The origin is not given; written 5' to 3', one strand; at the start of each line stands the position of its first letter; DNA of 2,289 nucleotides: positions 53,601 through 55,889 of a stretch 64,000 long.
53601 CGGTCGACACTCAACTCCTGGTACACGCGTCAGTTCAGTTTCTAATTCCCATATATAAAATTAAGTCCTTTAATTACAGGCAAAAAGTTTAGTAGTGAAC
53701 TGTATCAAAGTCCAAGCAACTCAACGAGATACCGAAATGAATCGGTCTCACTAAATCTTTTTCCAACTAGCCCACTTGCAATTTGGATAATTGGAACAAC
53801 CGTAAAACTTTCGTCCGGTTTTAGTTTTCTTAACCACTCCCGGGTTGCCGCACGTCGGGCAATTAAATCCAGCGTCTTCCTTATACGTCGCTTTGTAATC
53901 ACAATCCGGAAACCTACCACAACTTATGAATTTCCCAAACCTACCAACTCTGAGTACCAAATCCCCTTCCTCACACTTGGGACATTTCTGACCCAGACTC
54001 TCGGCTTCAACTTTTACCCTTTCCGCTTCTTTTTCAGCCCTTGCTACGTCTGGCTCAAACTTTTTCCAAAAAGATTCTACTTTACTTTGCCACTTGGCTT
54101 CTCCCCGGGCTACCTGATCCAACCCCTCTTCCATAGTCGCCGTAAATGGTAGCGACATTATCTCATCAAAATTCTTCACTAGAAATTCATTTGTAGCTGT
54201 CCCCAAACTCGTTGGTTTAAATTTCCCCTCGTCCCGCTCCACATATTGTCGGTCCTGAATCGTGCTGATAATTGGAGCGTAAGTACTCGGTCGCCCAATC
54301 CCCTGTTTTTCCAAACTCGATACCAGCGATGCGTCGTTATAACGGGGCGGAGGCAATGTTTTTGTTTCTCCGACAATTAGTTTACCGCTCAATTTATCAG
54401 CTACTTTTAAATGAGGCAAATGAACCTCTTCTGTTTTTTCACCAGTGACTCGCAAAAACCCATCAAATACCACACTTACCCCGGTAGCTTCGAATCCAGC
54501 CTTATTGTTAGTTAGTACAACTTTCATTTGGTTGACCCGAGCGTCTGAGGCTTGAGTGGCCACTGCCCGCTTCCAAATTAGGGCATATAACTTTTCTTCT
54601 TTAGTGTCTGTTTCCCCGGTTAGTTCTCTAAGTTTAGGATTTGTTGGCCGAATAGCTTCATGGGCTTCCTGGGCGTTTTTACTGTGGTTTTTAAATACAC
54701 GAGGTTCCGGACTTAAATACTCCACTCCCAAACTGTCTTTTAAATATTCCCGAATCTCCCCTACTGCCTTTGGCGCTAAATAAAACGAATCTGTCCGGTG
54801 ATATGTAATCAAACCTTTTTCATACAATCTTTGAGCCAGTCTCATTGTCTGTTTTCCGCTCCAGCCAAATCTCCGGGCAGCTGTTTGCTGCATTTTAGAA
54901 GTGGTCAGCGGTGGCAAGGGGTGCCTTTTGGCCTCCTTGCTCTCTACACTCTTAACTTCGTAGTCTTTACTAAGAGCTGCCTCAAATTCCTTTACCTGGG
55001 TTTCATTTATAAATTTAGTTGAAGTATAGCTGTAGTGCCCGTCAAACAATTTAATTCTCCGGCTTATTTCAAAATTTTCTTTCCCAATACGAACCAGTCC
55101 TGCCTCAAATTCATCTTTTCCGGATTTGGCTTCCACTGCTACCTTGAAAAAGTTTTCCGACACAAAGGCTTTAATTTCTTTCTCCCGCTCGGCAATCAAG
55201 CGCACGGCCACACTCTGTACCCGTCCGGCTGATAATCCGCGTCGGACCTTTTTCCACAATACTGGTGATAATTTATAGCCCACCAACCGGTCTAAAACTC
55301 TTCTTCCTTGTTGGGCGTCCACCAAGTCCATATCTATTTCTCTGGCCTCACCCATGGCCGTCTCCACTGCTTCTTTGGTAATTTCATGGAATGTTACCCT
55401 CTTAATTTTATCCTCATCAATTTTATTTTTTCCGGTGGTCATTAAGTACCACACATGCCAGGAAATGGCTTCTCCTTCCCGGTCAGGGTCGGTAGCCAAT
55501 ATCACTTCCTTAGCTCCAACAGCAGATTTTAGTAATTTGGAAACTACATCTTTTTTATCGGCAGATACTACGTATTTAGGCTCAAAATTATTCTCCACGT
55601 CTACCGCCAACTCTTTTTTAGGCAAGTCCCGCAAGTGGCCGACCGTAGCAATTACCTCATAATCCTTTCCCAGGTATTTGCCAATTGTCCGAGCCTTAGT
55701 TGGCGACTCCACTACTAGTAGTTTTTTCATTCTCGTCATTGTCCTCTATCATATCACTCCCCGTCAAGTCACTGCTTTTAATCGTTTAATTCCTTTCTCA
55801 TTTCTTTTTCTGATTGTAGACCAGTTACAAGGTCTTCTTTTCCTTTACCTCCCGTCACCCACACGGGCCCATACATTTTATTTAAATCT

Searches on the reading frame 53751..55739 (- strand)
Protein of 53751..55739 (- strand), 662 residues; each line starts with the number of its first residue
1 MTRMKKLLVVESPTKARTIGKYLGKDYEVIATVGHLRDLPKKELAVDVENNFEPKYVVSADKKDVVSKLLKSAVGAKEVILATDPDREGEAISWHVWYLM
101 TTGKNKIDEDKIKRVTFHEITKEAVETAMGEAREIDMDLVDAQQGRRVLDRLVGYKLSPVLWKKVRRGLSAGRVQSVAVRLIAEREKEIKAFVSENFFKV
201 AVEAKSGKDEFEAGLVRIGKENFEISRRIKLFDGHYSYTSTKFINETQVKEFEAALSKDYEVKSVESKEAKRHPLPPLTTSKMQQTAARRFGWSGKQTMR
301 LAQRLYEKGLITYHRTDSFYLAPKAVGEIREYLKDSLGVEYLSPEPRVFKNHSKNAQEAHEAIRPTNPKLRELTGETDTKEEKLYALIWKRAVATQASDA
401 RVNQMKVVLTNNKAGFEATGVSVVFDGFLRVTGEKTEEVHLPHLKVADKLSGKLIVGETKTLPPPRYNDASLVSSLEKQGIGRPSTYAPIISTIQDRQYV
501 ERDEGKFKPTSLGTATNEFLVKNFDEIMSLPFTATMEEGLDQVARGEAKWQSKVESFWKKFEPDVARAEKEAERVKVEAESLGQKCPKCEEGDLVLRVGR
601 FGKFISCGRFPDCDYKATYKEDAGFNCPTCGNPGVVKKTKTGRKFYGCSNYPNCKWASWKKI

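Call 10: search_protein_families(library=pfam, proteins=[window:53751-55739:-])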
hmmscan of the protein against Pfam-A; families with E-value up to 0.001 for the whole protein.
window:53751-55739:- (662 aa): 3 families
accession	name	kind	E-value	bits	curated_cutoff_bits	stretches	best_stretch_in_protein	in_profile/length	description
PF01131.25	Topoisom_bac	-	1.6e-118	396.7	35.1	1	135-552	2-408/411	DNA topoisomerase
PF01396.24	Zn_ribbon_Top1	-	1.9e-23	82.4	32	2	583-617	1-34/39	Topoisomerase DNA binding C4 zinc finger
PF01751.28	Toprim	-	3.9e-22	78.7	23.1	1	7-120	2-96/96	Toprim domain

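Call 29: find_homologous_proteins(query=window:53751-55739:-, max_evalue=1e-150)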
Query window:53751-55739:- (662 aa): 5967 proteins with E <= 1e-150 among 8000 candidates; the best 120 are listed.
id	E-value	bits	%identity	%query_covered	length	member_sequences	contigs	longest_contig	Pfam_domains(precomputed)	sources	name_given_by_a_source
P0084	0.0e+0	1412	95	100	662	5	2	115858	PF01396.25,PF01131.26,PF01751.29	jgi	jgi:DNA topoisomerase-1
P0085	2.1e-283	960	65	100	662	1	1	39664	PF01396.25,PF01131.26,PF01751.29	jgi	jgi:DNA topoisomerase I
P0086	2.5e-280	950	64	100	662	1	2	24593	PF01396.25,PF01131.26,PF01751.29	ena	-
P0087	7.0e-278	942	63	100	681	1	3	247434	PF01396.25,PF01131.26,PF01751.29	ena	-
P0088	8.4e-277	938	63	99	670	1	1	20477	PF01396.25,PF01131.26,PF01751.29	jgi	jgi:DNA topoisomerase-1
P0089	1.4e-276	937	65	100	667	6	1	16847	PF01396.25,PF01131.26,PF01751.29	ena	-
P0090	7.5e-276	935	63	99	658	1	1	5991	PF01396.25,PF01131.26,PF01751.29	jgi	jgi:DNA topoisomerase-1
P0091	2.3e-275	933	63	100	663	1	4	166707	PF01396.25,PF01131.26,PF01751.29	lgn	-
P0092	1.3e-274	931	63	99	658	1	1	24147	PF01396.25,PF01131.26,PF01751.29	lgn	-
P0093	4.0e-274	929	63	99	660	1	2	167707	PF01396.25,PF01131.26,PF01751.29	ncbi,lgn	-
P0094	8.5e-274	928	63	100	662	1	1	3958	PF01396.25,PF01131.26,PF01751.29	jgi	jgi:DNA topoisomerase-1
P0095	1.4e-273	927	65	99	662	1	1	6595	PF01396.25,PF01131.26,PF01751.29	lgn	-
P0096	5.4e-273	925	64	99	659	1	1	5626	PF01396.25,PF01131.26,PF01751.29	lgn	-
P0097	7.3e-273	925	64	99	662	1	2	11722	PF01396.25,PF01131.26,PF01751.29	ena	-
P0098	7.8e-273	925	63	100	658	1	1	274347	PF01396.25,PF01131.26,PF01751.29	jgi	jgi:DNA topoisomerase I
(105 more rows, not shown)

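Call 30: find_encoding_contigs(protein=P0084, flank=10000, max_places=10)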
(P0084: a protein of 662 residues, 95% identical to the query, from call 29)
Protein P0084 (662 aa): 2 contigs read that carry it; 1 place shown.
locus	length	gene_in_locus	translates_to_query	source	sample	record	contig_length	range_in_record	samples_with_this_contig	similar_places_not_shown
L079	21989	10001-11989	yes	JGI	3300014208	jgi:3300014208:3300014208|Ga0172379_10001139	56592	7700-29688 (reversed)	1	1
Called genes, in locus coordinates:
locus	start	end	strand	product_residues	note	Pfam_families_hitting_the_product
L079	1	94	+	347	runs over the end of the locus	PF06925:MGDG_synth (weak), PF04101:Glyco_tran_28_C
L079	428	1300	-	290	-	-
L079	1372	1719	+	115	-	-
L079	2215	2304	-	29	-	-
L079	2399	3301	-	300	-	PF00551:Formyl_trans_N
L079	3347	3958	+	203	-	PF01327:Pep_deformylase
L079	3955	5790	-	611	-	PF04932:Wzy_C, PF07719:TPR_2 (faint), PF13428:TPR_14 (faint), PF21033:RMD1-3 (weak), PF23914:TPR_CcmH_CycH (weak), PF14559:TPR_19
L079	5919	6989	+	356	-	PF06723:MreB_Mbl, PF00022:Actin (faint)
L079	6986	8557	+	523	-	PF03717:PBP_dimer (weak), PF00905:Transpeptidase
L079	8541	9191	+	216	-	PF02481:DNA_processg_A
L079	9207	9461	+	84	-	-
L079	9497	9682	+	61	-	-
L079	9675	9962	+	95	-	-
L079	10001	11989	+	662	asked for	PF01751:Toprim, PF01131:Topoisom_bac, PF01396:Zn_ribbon_Top1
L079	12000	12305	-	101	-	-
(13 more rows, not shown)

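Call 31: find_encoding_contigs(protein=window:53751-55739:-, flank=10000, max_places=10)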
Protein window:53751-55739:- (662 aa): 1 contig read that carries it; 1 place shown.
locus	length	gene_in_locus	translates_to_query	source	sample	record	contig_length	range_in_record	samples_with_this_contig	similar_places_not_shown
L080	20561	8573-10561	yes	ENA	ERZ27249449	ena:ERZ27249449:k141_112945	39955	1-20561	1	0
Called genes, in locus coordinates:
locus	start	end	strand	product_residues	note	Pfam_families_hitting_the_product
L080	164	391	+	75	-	-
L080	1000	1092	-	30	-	-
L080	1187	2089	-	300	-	PF00551:Formyl_trans_N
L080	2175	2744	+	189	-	PF01327:Pep_deformylase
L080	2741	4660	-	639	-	PF04932:Wzy_C, PF00515:TPR_1 (faint), PF07719:TPR_2 (faint), PF13181:TPR_8 (faint), PF13428:TPR_14 (faint), PF13414:TPR_11 (faint), PF23914:TPR_CcmH_CycH (weak), PF14559:TPR_19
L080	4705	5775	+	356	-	PF06723:MreB_Mbl, PF00022:Actin (faint)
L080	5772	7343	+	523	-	PF03717:PBP_dimer (weak), PF00905:Transpeptidase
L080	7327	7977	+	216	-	PF02481:DNA_processg_A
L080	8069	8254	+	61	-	-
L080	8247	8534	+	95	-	-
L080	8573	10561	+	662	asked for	PF01751:Toprim, PF01131:Topoisom_bac, PF01396:Zn_ribbon_Top1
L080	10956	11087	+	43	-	-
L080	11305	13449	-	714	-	PF26449:DUF8128, PF01935:DUF87 (weak), PF10412:TrwB_AAD_bind (weak)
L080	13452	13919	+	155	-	-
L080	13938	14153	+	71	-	-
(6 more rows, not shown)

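Call 73: list_cluster_members(proteins=[P0084, P0002])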
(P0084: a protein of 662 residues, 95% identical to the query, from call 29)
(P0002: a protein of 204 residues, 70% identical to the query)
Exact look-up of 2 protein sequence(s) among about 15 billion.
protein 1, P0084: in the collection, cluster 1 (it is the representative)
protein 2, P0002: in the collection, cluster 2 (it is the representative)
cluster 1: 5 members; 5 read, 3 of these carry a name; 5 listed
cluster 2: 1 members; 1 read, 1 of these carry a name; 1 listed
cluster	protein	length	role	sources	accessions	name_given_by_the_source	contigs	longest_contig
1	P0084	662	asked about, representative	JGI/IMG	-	DNA topoisomerase-1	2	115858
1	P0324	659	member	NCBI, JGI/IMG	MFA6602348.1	MAG: type I DNA topoisomerase [Candidatus Shapirobacteria bacterium]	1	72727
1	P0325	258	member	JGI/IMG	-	DNA topoisomerase-1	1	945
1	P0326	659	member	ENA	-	-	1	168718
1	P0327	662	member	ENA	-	-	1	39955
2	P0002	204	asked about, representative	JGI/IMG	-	XTP/dITP diphosphohydrolase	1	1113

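Call 74: find_encoding_contigs(protein=P0326, flank=10000, max_places=5)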
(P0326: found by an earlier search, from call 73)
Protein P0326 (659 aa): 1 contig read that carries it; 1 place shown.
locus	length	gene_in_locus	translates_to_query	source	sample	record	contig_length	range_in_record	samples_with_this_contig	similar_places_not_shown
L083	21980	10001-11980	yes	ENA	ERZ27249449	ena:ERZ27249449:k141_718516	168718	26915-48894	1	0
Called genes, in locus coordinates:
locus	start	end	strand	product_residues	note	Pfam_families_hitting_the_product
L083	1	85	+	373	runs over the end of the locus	PF06925:MGDG_synth, PF04101:Glyco_tran_28_C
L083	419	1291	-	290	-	-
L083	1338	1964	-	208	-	PF02163:Peptidase_M50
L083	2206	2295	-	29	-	-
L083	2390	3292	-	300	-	PF00551:Formyl_trans_N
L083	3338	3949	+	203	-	PF01327:Pep_deformylase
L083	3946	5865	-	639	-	PF04932:Wzy_C, PF07719:TPR_2 (faint), PF21033:RMD1-3 (faint), PF23914:TPR_CcmH_CycH (weak), PF14559:TPR_19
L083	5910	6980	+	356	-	PF06723:MreB_Mbl, PF00022:Actin (faint)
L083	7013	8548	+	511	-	PF03717:PBP_dimer (weak), PF00905:Transpeptidase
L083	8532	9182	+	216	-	PF02481:DNA_processg_A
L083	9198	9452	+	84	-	-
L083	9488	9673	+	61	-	-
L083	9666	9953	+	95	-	-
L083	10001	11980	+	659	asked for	PF01751:Toprim, PF01131:Topoisom_bac, PF01396:Zn_ribbon_Top1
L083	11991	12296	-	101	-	-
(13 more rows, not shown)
